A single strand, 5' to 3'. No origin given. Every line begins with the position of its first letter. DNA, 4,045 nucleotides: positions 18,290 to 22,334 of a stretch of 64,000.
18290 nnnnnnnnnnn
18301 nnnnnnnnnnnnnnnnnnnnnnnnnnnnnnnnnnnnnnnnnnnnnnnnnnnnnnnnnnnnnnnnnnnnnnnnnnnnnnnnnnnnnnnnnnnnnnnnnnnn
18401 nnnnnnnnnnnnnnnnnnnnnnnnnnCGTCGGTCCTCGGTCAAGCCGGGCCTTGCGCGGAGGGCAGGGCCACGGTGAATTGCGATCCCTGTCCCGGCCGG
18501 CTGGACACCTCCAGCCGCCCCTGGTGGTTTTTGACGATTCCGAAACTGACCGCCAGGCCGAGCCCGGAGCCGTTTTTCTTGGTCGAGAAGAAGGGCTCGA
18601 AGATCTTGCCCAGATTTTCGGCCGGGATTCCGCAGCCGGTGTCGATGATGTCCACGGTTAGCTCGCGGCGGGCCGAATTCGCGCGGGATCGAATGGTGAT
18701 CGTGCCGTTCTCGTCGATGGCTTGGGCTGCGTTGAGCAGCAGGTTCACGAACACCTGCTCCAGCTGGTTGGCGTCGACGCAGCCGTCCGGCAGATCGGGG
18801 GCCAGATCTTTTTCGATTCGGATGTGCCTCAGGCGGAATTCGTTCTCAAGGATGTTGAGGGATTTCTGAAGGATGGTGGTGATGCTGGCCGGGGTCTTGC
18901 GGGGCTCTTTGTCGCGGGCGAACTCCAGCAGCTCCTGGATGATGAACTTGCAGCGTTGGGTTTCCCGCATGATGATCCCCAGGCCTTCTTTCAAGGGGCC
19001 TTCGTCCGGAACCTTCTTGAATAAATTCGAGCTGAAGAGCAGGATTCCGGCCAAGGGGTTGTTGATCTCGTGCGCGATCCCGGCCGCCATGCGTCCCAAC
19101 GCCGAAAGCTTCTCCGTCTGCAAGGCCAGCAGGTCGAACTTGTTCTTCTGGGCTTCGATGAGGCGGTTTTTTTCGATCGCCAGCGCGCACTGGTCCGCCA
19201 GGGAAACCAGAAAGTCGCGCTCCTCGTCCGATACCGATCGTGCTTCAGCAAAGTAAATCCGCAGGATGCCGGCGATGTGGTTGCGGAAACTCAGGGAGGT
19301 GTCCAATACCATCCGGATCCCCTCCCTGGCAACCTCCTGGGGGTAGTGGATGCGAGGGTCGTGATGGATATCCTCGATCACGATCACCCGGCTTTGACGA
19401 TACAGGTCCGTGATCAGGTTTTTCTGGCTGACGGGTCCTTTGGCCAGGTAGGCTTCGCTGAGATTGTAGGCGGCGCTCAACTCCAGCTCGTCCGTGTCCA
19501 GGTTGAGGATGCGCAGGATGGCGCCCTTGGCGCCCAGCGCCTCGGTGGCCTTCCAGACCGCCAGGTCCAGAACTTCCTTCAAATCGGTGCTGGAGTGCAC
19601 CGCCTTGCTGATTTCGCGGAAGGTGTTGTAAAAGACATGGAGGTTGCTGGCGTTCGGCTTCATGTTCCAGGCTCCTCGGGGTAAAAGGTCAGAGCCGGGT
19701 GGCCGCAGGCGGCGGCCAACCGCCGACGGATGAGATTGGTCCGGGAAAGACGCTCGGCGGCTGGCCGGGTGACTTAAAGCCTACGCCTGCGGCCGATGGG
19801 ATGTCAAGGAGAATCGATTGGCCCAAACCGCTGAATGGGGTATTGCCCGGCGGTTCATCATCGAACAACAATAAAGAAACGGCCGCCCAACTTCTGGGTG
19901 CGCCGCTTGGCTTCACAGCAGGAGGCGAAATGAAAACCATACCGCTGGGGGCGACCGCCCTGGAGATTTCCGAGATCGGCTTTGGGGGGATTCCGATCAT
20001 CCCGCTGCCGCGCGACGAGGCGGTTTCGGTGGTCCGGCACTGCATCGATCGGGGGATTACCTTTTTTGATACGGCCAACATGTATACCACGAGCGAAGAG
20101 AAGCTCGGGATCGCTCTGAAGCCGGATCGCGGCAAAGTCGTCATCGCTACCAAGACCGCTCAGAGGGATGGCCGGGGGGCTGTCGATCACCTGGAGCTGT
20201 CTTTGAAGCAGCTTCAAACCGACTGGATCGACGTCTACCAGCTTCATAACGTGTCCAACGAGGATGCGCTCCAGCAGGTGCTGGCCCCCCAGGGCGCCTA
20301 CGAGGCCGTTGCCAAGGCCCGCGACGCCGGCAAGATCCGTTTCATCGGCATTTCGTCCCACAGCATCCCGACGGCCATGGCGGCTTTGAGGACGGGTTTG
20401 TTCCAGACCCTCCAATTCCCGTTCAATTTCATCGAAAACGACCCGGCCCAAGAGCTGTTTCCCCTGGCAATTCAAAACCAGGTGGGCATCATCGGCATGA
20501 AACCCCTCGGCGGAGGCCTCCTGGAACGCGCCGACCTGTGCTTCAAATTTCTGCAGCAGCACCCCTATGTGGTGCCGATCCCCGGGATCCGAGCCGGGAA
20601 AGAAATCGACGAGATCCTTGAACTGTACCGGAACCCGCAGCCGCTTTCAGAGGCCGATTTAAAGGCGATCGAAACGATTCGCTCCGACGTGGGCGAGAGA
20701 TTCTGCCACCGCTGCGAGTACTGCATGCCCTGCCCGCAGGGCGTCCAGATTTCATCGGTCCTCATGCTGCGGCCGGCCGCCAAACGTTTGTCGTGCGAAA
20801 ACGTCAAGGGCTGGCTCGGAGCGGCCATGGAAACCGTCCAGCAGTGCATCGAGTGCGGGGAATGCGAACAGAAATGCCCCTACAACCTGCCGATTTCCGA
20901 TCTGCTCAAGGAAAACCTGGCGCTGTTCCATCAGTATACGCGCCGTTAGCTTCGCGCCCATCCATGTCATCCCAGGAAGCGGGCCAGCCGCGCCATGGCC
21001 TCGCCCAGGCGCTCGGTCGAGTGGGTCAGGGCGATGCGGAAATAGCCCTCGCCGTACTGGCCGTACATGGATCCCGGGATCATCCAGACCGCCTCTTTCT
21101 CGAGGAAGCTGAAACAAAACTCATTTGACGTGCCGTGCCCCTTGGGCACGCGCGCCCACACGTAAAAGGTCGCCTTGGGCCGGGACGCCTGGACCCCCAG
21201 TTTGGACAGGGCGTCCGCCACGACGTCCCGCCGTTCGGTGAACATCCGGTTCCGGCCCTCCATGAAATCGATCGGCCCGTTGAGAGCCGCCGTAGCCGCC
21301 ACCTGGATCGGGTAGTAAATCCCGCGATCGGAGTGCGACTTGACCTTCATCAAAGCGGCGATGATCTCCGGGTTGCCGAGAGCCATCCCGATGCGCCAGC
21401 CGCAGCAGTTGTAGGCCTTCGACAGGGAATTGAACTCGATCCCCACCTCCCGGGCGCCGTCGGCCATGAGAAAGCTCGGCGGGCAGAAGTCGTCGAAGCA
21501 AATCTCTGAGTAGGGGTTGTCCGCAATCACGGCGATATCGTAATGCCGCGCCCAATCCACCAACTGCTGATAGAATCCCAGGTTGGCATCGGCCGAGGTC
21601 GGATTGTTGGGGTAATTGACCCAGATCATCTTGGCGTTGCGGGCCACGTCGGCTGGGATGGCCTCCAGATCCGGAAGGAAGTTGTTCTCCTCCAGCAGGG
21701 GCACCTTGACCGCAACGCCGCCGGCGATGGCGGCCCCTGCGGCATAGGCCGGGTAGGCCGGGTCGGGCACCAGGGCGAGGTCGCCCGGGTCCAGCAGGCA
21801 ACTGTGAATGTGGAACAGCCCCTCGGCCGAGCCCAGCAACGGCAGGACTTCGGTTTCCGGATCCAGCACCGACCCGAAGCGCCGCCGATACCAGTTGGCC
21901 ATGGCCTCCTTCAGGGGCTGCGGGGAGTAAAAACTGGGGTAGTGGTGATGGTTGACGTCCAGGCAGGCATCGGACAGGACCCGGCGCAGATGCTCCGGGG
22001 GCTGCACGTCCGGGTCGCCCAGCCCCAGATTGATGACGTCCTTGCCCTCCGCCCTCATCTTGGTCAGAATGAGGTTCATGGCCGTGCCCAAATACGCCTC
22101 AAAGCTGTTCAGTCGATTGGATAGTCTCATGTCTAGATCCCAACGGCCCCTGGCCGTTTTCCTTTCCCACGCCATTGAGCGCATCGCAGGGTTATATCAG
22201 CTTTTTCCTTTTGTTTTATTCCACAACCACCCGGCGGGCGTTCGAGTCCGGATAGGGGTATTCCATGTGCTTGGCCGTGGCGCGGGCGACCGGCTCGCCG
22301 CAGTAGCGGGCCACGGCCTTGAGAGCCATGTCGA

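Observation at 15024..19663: One kinase and three closely related receiver domains: a possible branched phosphorelay coupling transcription and enzyme control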

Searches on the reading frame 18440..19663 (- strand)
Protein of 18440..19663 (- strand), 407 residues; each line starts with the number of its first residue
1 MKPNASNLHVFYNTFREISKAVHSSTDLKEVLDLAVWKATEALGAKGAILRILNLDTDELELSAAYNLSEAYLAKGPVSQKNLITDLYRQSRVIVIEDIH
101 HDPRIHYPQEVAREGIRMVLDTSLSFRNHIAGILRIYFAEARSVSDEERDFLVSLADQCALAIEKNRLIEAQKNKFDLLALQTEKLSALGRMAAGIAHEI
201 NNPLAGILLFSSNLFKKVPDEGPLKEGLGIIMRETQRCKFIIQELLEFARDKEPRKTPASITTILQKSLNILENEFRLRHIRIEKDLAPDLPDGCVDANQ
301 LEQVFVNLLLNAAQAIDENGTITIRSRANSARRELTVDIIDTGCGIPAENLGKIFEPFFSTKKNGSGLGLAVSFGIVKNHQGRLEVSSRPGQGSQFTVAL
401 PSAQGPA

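Call 4: search_protein_families(library=pfam, proteins=[window:18440-19663:-])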
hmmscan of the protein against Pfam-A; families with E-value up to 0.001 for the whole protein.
window:18440-19663:- (407 aa): 5 families
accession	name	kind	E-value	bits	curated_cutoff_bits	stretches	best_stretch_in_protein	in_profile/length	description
PF02518.31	HATPase_c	-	7.9e-26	91.1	26.4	1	297-403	2-110/111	Histidine kinase-, DNA gyrase B-, and HSP90-like ATPase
PF00512.31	HisKA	-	4e-14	52.8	26.9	1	189-251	2-63/66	His Kinase A (phospho-acceptor) domain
PF13185.12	GAF_2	-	4.1e-12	46.9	28.6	1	25-164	1-136/136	GAF domain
PF01590.32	GAF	-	4.3e-10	40.7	22.4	1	27-163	1-133/133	GAF domain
PF13492.12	GAF_3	-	4.5e-05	24.3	27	1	27-164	1-128/129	GAF domain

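Call 52: search_protein_families(library=ncbifam, proteins=[window:18440-19663:-], max_evalue=0.00001)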
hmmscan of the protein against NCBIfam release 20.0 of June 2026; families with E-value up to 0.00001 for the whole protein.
window:18440-19663:- (407 aa): 80 families (the best 25 are shown)
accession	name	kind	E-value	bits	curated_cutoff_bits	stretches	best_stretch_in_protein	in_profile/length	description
NF008468.0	PRK11360.1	equivalog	3.1e-68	230.6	646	1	181-403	388-609/616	two-component system sensor histidine kinase AtoS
NF007688.0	PRK10364.1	equivalog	8.8e-56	189.6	479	1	180-402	231-451/460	two-component system sensor histidine kinase ZraS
NF038348.1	T2SS_HK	subfamily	3e-49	167.9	450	2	235-401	408-572/574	histidine kinase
NF010411.0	PRK13837.1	equivalog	2.6e-48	164.7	647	1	80-404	343-677/828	two-component system VirA-like sensor kinase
NF052574.1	HisKinEspCMyxo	equivalog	7.6e-44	150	1200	1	162-404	391-639/785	serine histidine kinase EspC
NF046020.1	HisKinCckABruc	equivalog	4.7e-39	133.9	1000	1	180-402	471-707/868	cell cycle histidine kinase CckA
NF046026.1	HisKinCckACaul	equivalog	2.4e-38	131.7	1000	1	172-404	286-534/678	cell cycle histidine kinase CckA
NF046044.1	PnpS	equivalog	6.6e-37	127.4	400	1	194-401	175-390/390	two-component system histidine kinase PnpS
NF047497.1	HK_LIC_12097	equivalog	3.3e-35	121.5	500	1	161-402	123-366/367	LIC_12097 family sensor histidine kinase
NF047466.1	hybrid_RR_LvrB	exception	4.2e-35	121.6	500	1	164-402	125-376/377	hybrid histidine kinase/response regulator LvrB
NF008293.1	PRK11073.1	equivalog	7.8e-35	120.7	240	1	179-401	120-346/349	nitrogen regulation protein NR(II)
NF052573.1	HisKinEspAMyxo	equivalog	5.8e-33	113.9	1400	1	182-403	377-612/755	serine histidine kinase EspA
NF006800.0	PRK09303.1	equivalog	4.9e-32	111.3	342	1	183-403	145-378/383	histidine kinase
NF010076.0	PRK13557.1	subfamily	6.3e-30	104.1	631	1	182-404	156-396/540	histidine kinase famiy protein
TIGR02916.1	PEP_his_kin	equivalog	4.2e-29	101.6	300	1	123-401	416-679/679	XrtA/PEP-CTERM system histidine kinase PrsK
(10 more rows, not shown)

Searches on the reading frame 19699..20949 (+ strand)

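Call 4: search_protein_families(library=pfam, proteins=[window:19699-20949:+])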
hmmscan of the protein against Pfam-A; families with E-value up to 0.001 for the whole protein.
window:19699-20949:+ (416 aa): 4 families
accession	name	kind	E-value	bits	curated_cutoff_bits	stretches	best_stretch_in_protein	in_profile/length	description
PF00248.27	Aldo_ket_red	-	4.8e-35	121.5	24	1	93-278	2-200/291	Aldo/keto reductase family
PF13534.11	Fer4_17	-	4e-07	30.9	22.2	1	335-397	1-60/61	4Fe-4S dicluster domain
PF13187.11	Fer4_9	-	8.6e-06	26.1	27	1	336-396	2-50/52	4Fe-4S dicluster domain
PF13183.11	Fer4_8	-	0.00017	22.5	27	1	336-396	5-67/68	4Fe-4S dicluster domain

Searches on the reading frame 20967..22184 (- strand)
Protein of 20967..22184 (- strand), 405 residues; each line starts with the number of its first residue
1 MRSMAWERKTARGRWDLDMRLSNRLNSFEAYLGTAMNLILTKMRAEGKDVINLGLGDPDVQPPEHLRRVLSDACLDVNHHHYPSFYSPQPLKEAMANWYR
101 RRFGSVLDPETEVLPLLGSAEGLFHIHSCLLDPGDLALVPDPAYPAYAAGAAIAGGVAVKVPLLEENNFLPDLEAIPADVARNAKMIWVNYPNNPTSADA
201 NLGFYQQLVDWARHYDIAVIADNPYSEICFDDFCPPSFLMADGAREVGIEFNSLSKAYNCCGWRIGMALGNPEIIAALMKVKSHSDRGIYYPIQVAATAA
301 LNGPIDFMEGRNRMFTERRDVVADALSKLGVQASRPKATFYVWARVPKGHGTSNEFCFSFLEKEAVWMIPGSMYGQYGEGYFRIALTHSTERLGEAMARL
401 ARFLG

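Call 65: search_protein_families(library=pfam, proteins=[window:20967-22184:-], max_evalue=0.000001)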
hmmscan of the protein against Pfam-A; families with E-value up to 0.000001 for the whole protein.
window:20967-22184:- (405 aa): 1 family
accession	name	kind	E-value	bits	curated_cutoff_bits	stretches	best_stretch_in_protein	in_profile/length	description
PF00155.27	Aminotran_1_2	-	3.9e-58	197.8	19.7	1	48-400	1-361/361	Aminotransferase class I and II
